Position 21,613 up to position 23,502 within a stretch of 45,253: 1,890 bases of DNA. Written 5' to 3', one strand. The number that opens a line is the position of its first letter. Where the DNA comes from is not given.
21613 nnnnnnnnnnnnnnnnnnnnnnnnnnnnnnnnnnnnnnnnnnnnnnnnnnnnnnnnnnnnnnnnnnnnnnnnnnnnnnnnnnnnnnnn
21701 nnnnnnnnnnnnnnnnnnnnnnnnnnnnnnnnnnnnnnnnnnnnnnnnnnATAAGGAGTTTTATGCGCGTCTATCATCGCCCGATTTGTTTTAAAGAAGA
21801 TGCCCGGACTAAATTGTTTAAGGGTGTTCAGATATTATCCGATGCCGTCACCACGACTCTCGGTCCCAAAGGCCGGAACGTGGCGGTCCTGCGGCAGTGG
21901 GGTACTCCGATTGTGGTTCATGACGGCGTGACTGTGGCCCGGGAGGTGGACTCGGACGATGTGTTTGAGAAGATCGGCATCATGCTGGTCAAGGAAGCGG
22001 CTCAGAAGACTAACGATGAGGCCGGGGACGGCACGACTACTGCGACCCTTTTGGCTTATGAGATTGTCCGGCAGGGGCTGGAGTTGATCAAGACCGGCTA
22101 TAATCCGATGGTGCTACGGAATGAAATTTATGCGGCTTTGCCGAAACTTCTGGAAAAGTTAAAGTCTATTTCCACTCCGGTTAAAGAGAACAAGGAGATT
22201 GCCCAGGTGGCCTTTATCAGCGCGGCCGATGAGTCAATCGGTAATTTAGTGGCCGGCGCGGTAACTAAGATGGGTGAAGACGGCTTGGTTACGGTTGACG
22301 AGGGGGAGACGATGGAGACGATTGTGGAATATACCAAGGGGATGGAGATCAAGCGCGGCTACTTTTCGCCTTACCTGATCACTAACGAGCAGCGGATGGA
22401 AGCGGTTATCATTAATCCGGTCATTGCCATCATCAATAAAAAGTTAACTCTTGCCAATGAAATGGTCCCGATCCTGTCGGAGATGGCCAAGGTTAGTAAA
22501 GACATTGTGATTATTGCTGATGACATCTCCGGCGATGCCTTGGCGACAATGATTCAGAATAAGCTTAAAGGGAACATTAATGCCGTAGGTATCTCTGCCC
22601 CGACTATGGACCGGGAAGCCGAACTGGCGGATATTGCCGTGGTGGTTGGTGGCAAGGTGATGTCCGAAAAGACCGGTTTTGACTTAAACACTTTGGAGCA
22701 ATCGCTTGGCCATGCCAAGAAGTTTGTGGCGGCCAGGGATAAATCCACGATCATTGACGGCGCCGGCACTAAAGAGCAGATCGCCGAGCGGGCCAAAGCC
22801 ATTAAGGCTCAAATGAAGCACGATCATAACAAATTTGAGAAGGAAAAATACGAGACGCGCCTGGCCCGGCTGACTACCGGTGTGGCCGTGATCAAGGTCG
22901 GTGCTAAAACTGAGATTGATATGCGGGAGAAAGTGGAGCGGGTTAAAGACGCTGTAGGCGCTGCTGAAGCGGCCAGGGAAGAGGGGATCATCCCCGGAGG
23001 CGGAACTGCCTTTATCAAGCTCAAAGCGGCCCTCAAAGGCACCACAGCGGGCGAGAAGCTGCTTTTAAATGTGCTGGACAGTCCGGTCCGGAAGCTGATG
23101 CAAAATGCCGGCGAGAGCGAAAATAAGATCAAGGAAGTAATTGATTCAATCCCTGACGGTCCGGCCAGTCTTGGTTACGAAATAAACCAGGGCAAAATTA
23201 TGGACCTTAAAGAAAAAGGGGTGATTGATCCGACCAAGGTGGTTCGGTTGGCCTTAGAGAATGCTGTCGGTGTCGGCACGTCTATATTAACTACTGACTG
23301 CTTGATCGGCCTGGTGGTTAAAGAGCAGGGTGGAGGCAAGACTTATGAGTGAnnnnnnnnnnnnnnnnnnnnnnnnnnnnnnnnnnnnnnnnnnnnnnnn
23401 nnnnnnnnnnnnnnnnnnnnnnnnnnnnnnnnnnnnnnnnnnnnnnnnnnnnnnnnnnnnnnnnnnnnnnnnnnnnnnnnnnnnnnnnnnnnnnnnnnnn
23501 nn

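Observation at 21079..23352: Phage-encoded GroES / prepilin-like protein / GroEL operon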

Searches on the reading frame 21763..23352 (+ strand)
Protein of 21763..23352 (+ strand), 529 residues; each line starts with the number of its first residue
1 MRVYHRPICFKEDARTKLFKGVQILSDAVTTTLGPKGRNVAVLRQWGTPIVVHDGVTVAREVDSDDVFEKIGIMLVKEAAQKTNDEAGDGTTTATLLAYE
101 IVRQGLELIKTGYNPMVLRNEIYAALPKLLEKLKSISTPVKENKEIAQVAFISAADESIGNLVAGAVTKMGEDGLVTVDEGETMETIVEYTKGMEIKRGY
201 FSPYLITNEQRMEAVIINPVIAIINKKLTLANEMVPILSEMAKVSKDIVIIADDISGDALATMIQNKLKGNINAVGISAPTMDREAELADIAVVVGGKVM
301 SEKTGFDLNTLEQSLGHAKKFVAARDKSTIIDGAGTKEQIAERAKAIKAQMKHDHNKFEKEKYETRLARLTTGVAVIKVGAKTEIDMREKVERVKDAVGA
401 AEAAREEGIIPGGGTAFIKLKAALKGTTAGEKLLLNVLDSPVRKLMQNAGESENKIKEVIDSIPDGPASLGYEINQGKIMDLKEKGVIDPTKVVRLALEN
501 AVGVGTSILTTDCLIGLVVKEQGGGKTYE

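Call 3: search_protein_families(library=pfam, proteins=[window:21763-23352:+], max_evalue=1)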
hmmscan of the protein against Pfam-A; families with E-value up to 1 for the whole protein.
window:21763-23352:+ (529 aa): 1 family
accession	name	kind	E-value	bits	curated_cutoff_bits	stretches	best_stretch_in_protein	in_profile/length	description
PF00118.29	Cpn60_TCP1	-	8.5e-53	180.2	34.3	1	25-515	1-486/490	TCP-1/cpn60 chaperonin family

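Call 4: search_protein_families(library=phrogs, proteins=[window:21763-23352:+], max_evalue=1)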
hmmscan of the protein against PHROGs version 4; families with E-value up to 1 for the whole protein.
window:21763-23352:+ (529 aa): 3 families
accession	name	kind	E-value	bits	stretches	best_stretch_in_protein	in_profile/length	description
phrog_5725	-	other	2.4e-123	413.5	1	8-516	7-532/540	chaperonin groEL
phrog_3668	-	other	0.14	13.1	1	323-398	47-118/152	hydrolase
phrog_30573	-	unknown function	0.4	12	1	163-188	9-36/60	-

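Call 8: search_dna_similar(query=window:21763-23352:+, collection=phages, mode=protein, max_rows=30)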
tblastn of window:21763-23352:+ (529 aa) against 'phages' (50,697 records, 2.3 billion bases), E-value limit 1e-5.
Records with a match: 225; places in all: 225; records where one place covers at least 80% of the query: 188.
Best place of each record, by identity: <60% 225.
By first word of the organism name: Vibrio 76; Flavobacterium 73; Cellulophaga 9; Pseudomonas 9; Bacteriophage 7; uncultured 7; Listeria 7; Bacillus 7; Bacteroides 6; Klebsiella 5; and 12 more.
By host as written in the record: - 82; Flavobacterium sp. BAL314 68; Listeria monocytogenes 6; Flavobacterium sp. LMO8 4; Cellulophaga sp. HaHa_2_95 4; Bacillus subtilis 4; Pseudomonas aeruginosa 4; Klebsiella pneumoniae 3; and 41 more.
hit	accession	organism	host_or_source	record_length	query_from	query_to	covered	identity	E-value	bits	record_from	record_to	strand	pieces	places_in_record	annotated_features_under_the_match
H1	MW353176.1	Flavobacterium phage vB_FspM_immuto_3-5A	Flavobacterium sp. LMO8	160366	3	525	99%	41.6%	2e-95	323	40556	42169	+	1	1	chaperonin GroEL | co-chaperonin GroES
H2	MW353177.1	Flavobacterium phage vB_FspM_immuto_13-6C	Flavobacterium sp. LMO8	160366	3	525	99%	41.6%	2e-95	323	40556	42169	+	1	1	chaperonin GroEL | co-chaperonin GroES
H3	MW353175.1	Flavobacterium phage vB_FspM_immuto_2-6A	Flavobacterium sp. LMO8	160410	3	525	99%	41.6%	2e-95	323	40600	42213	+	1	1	chaperonin GroEL | co-chaperonin GroES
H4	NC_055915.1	Flavobacterium phage vB_FspM_immuto_2-6A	Flavobacterium sp. LMO8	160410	3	525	99%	41.6%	2e-95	323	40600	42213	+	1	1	chaperonin groEL | co-chaperonin GroES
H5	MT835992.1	Bacteriophage sp.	human fecal samples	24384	3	515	97%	41.9%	1e-101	341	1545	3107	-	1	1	record has no annotation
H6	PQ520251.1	Enterococcus phage IME_EF3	-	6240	3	515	97%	41.2%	1e-104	349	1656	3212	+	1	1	record has no annotation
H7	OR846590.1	Enterococcus phage Efs 1-1-1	Enterococcus faecalis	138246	3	515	97%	41.2%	2e-104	349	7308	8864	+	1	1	record has no annotation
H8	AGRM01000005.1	Salmonella enterica subsp. houtenae str. ATCC BAA-1581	Homo sapiens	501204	2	515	97%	41.1%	6e-102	342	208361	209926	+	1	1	chaperonin GroL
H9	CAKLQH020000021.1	Acinetobacter phage MD-2021a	not known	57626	6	515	96%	41.4%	3e-98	332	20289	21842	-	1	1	groL: chaperonin Cpn60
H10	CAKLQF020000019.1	Acinetobacter phage MD-2021a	not known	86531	6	515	96%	41.4%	3e-98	332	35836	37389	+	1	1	groL: chaperonin Cpn60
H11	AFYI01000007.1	Salmonella enterica subsp. enterica serovar Infantis str. ...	Homo sapiens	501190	2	515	97%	40.9%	2e-101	340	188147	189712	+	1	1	chaperonin GroL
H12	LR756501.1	uncultured phage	metagenomic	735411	6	515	96%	41.0%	4e-90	308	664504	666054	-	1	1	record has no annotation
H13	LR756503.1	uncultured phage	metagenomic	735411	6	515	96%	41.0%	4e-90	308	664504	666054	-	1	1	record has no annotation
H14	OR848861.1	Listeria phage LM 4-14-1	Listeria monocytogenes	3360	3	515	97%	40.5%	7e-105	343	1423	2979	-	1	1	record has no annotation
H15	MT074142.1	Bacteroides phage DAC23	Bacteroides thetaiotaomicron VPI-5490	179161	5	515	97%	39.6%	2e-88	303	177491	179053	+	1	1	hypothetical protein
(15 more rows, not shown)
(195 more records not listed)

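Call 24: find_homologous_proteins(query=window:21763-23352:+, max_evalue=1e-30)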
Query window:21763-23352:+ (529 aa): 8000 proteins with E <= 1e-30 among 8000 candidates; the best 120 are listed.
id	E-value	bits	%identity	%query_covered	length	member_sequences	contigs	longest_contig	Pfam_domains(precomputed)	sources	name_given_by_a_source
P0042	0.0e+0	1122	100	100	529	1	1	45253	PF00118.30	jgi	jgi:chaperonin GroEL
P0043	8.0e-286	966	85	99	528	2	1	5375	PF00118.30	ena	-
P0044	4.9e-204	697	63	98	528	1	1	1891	PF00118.30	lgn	-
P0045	1.5e-193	662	61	98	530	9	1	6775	PF00118.30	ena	-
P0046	1.7e-192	659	61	98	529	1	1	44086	PF00118.30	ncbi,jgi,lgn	jgi:chaperonin GroEL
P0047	6.3e-192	657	61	96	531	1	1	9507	PF00118.30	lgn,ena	-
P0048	1.2e-191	656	61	97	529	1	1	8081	PF00118.30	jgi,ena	-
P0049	1.5e-190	652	60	97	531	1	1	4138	PF00118.30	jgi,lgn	jgi:chaperonin GroEL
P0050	6.6e-190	650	60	97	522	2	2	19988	PF00118.30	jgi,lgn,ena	-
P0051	5.7e-189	647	62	97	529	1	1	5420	PF00118.30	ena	-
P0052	1.9e-188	645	61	98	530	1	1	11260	PF00118.30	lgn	-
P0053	7.8e-188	643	60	98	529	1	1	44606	PF00118.30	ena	-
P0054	4.3e-187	641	60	97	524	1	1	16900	PF00118.30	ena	-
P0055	6.7e-185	633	59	98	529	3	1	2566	PF00118.30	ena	-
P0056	2.6e-184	632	59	98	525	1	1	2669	PF00118.30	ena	-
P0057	2.7e-184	631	58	99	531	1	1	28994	PF00118.30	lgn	-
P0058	3.6e-184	631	59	98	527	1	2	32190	PF00118.30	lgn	-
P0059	4.4e-184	631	59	96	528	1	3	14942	PF00118.30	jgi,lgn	-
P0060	4.7e-184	631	60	98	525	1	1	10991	PF00118.30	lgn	-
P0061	2.9e-183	628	58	99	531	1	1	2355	PF00118.30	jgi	jgi:chaperonin GroEL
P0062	5.6e-183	627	61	97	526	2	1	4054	PF00118.30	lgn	-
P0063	5.8e-183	627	59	97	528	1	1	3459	PF00118.30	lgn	-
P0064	1.1e-182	626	59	97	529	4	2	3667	PF00118.30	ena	-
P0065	8.8e-181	620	59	95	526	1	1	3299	PF00118.30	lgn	-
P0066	2.4e-180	618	59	97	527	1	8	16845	PF00118.30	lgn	-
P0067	4.4e-179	614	58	97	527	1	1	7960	PF00118.30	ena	-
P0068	8.8e-179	613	59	97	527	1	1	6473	PF00118.30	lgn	-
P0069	1.6e-178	612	58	98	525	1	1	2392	PF00118.30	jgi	-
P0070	3.2e-177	608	57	98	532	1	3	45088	PF00118.30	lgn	-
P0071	3.3e-177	608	57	98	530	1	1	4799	PF00118.30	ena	-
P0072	4.1e-177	608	56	99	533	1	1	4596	PF00118.30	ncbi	-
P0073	4.4e-177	608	58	98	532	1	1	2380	PF00118.30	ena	-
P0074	5.6e-177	607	58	96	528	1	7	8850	PF00118.30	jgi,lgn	-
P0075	8.3e-176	603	57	98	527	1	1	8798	PF00118.30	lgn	-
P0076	8.4e-176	603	56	98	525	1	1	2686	PF00118.30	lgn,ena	-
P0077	1.1e-175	603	58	96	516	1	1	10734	PF00118.30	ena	-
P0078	2.7e-175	602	56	97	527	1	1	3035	PF00118.30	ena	-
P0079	7.2e-175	600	57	97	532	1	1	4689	PF00118.30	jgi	-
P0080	7.8e-175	600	58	96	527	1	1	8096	PF00118.30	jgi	jgi:chaperonin GroEL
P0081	8.1e-175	600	56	98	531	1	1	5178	PF00118.30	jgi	-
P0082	9.7e-175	600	58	97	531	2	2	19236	PF00118.30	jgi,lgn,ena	-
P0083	2.1e-174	599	59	96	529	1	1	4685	PF00118.30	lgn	-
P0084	3.6e-174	598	57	96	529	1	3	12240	PF00118.30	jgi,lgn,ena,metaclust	metaclust:\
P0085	1.5e-173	596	57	96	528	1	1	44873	PF00118.30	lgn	-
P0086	2.8e-173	595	55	96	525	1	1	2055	PF00118.30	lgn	-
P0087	5.8e-173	594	57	96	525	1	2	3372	PF00118.30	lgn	-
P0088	8.2e-173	594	57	97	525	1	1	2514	PF00118.30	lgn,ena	-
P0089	1.6e-172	593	56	96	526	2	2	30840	PF00118.30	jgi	-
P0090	3.2e-172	592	57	96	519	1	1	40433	PF00118.30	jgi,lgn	-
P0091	5.6e-172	591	55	97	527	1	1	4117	PF00118.30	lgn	-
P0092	9.5e-171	587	55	97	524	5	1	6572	PF00118.30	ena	-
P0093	4.9e-170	584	55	97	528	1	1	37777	PF00118.30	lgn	-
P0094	6.3e-170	584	55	96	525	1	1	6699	PF00118.30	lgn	-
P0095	9.4e-170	584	55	97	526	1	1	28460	PF00118.30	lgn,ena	-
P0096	1.5e-168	580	57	96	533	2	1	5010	PF00118.30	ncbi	-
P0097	4.6e-166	571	55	97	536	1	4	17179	PF00118.30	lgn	-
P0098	1.4e-165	570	54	97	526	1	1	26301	PF00118.30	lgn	-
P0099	5.2e-165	568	53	98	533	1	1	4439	PF00118.30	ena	-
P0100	2.1e-163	563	54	97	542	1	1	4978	PF00118.30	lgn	-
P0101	1.4e-162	560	53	97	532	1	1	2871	PF00118.30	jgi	jgi:chaperonin GroEL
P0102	2.0e-162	559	53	96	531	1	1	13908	PF00118.30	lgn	-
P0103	4.6e-162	558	55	96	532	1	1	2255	PF00118.30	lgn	-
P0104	2.0e-160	553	53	92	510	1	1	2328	PF00118.30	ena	-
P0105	3.8e-159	549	53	98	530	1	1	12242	PF00118.30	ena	-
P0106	9.7e-159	547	54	96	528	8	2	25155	PF00118.30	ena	-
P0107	7.5e-158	544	52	97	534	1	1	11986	PF00118.30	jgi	-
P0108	3.2e-156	539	52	97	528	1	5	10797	PF00118.30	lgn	-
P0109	1.9e-153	530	52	96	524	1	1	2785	PF00118.30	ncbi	-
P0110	2.3e-153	530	51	96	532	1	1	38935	PF00118.30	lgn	-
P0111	4.7e-153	528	50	96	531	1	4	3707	PF00118.30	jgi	jgi:chaperonin GroEL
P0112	6.0e-151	522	52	96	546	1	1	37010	PF00118.30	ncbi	-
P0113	7.5e-151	521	50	96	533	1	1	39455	PF00118.30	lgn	-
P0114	9.1e-150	518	52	97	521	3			PF00118.30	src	-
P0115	3.5e-147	509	51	96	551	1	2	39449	PF00118.30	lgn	-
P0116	3.8e-146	506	50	96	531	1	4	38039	PF00118.30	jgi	-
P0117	2.3e-145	503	50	97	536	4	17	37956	PF00118.30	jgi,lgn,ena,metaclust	metaclust:\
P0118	5.3e-144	499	50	96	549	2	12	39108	PF00118.30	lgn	-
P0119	8.6e-144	498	49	96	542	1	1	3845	PF00118.30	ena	-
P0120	1.8e-143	497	49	96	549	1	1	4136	PF00118.30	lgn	-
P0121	2.2e-143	497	49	97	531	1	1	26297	PF00118.30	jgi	jgi:chaperonin GroEL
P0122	5.9e-143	495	50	97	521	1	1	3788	PF00118.30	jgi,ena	-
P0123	9.6e-143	494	49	96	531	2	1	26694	PF00118.30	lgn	-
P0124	3.6e-142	493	48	96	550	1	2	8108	PF00118.30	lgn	-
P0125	1.0e-141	491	51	97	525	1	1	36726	PF00118.30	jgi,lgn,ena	-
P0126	4.1e-141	489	48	97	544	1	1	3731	PF00118.30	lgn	-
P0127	9.4e-141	488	46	97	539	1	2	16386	PF00118.30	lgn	-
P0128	1.1e-140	488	48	96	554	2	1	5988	PF00118.30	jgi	jgi:chaperonin GroEL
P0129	1.6e-140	487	49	96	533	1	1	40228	PF00118.30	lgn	-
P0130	4.7e-140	486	47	96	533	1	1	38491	PF00118.30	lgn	-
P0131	5.4e-140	485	46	98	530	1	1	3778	PF00118.30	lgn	-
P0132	9.6e-140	485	48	97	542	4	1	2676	PF00118.30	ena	-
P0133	2.1e-139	483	46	98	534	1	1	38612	PF00118.30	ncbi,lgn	-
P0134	3.2e-139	483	49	96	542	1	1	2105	PF00118.30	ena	-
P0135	2.0e-138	480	48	96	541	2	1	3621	PF00118.30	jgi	-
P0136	2.0e-138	480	48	97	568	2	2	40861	PF00118.30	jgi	-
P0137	3.2e-138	480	48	96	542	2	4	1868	PF00118.30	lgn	-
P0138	3.3e-138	479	48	96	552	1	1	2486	PF00118.30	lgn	-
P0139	1.0e-137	478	47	96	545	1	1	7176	PF00118.30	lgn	-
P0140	2.2e-137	477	49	96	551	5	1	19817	PF00118.30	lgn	-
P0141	3.4e-137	476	48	96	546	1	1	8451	PF00118.30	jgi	-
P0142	8.8e-137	475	49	93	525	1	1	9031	PF00118.30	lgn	-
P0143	1.2e-136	474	48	96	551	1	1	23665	PF00118.30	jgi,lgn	-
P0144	2.6e-136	473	47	96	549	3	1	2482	PF00118.30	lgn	-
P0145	2.8e-136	473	47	98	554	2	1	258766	PF00118.30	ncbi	-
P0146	3.7e-136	473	47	97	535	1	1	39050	PF00118.30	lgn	-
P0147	7.1e-136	472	46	97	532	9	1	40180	PF00118.30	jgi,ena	-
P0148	1.4e-135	471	48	96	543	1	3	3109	PF00118.30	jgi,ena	-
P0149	1.5e-135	471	47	98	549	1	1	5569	PF00118.30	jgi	-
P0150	1.6e-135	471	47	97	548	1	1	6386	PF00118.30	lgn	-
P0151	2.3e-135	470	47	96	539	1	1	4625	PF00118.30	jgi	jgi:chaperonin GroEL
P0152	2.4e-135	470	-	-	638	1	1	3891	PF00118.30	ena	-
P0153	3.2e-135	470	46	97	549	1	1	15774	PF00118.30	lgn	-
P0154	3.9e-135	469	48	95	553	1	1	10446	PF00118.30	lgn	-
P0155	7.0e-135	469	48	96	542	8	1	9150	PF00118.30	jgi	-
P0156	7.2e-135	468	45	96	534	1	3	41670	PF00118.30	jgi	jgi:chaperonin GroEL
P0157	1.6e-134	467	49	96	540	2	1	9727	PF00118.30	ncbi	-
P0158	1.7e-134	467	47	96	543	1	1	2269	PF00118.30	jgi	jgi:chaperonin GroEL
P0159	2.0e-134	467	52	82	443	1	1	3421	PF00118.30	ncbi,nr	ncbi:MAG TPA: chaperonin GroEL, partial [bacterium]|nr:chaperonin GroEL [bacterium]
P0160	2.3e-134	467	48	96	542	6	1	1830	PF00118.30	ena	-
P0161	2.4e-134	467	47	96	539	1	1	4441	PF00118.30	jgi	jgi:chaperonin GroEL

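Call 28: find_related_loci(query=A2, collection=viral_contigs, flank=4000)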
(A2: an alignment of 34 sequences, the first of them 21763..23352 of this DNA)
Query A2 (529 aa) in viral_contigs; peptide patterns used: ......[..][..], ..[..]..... (x = any residue, [..] = any of these).
600 stretches matched a pattern (row limit reached: there are more); 591 encode a relative of the query (tblastn E <= 1e-3); the best 80 are kept; 80 distinct loci.
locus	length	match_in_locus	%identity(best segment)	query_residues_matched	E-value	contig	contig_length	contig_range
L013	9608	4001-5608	49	6-515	9e-153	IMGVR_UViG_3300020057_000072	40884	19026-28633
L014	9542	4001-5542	54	8-517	9e-171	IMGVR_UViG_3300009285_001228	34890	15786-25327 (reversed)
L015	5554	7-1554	44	6-515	9e-137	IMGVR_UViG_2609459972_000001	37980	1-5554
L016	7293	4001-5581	43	6-515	2e-134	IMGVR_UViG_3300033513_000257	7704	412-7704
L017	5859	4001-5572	42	3-515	5e-130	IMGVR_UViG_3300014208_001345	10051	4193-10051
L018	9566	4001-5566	43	3-516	3e-127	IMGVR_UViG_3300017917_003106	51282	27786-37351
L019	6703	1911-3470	43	3-513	2e-127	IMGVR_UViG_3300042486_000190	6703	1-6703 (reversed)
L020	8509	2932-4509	42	6-523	6e-127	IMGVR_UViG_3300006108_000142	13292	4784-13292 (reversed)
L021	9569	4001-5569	42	6-518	1e-126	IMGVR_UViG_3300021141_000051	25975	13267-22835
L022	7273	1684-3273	44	6-527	2e-126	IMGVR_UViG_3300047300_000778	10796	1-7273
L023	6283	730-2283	41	6-515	2e-125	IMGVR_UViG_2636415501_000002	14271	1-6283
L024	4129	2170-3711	43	10-515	4e-127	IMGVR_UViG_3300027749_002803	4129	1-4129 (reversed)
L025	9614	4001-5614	42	3-525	3e-124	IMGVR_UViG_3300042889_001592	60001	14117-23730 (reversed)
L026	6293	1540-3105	42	3-515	5e-124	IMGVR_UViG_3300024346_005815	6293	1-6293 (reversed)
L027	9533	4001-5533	42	10-515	1e-123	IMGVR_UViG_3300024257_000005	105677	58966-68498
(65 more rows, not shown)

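Call 41: find_encoding_contigs(protein=P0046, flank=5000, max_places=2)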
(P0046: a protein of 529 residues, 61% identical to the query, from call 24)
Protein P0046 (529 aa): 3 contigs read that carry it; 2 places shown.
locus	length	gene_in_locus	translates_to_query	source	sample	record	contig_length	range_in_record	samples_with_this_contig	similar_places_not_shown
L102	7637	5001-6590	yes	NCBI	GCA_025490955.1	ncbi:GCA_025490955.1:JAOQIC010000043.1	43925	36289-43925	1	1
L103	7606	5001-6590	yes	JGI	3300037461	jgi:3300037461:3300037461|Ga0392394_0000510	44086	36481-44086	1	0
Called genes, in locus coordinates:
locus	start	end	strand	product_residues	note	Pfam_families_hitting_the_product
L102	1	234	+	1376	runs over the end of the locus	-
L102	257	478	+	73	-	-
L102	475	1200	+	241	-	PF01520:Amidase_3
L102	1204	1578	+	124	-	-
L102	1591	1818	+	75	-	-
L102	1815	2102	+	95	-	-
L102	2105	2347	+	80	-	-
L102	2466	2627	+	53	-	-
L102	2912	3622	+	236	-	-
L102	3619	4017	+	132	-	-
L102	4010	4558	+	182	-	-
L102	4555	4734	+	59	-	-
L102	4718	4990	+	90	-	PF00166:Cpn10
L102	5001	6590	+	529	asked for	PF00118:Cpn60_TCP1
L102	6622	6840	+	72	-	-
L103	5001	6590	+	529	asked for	PF00118:Cpn60_TCP1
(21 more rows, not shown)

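Call 42: find_encoding_contigs(protein=P0053, flank=5000, max_places=2)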
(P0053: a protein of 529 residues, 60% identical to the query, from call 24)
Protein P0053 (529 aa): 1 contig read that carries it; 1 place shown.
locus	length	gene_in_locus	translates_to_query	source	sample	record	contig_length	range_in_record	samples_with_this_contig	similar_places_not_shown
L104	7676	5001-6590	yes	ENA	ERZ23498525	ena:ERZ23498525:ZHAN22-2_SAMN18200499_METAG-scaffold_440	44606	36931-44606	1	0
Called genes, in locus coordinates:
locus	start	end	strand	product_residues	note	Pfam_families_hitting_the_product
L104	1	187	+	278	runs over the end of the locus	PF13730:HTH_36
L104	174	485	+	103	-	-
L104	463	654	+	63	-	-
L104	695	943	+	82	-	-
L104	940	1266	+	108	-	-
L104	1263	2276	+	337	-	-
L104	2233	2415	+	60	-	-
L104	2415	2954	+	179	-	PF13392:HNH_3 (weak)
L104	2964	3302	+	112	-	-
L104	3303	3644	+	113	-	-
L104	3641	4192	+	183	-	-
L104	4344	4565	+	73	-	-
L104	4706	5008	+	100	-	PF00166:Cpn10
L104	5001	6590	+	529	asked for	PF00118:Cpn60_TCP1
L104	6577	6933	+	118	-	-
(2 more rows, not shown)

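Call 43: find_encoding_contigs(protein=P0070, flank=5000, max_places=2)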
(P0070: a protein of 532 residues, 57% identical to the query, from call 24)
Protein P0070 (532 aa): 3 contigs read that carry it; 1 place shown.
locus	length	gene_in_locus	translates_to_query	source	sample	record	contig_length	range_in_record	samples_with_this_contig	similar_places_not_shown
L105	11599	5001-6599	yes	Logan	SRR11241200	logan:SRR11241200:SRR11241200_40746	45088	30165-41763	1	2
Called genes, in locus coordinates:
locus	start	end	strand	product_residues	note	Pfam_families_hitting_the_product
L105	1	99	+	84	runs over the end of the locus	-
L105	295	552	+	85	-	-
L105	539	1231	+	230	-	-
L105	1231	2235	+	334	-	-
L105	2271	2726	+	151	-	PF13392:HNH_3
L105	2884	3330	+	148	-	-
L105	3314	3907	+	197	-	-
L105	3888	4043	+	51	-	PF01402:RHH_1 (weak)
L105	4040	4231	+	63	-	-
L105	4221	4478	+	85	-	-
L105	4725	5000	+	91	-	PF00166:Cpn10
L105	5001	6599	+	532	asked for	PF00118:Cpn60_TCP1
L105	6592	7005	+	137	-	PF01844:HNH (weak)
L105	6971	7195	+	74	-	-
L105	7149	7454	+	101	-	-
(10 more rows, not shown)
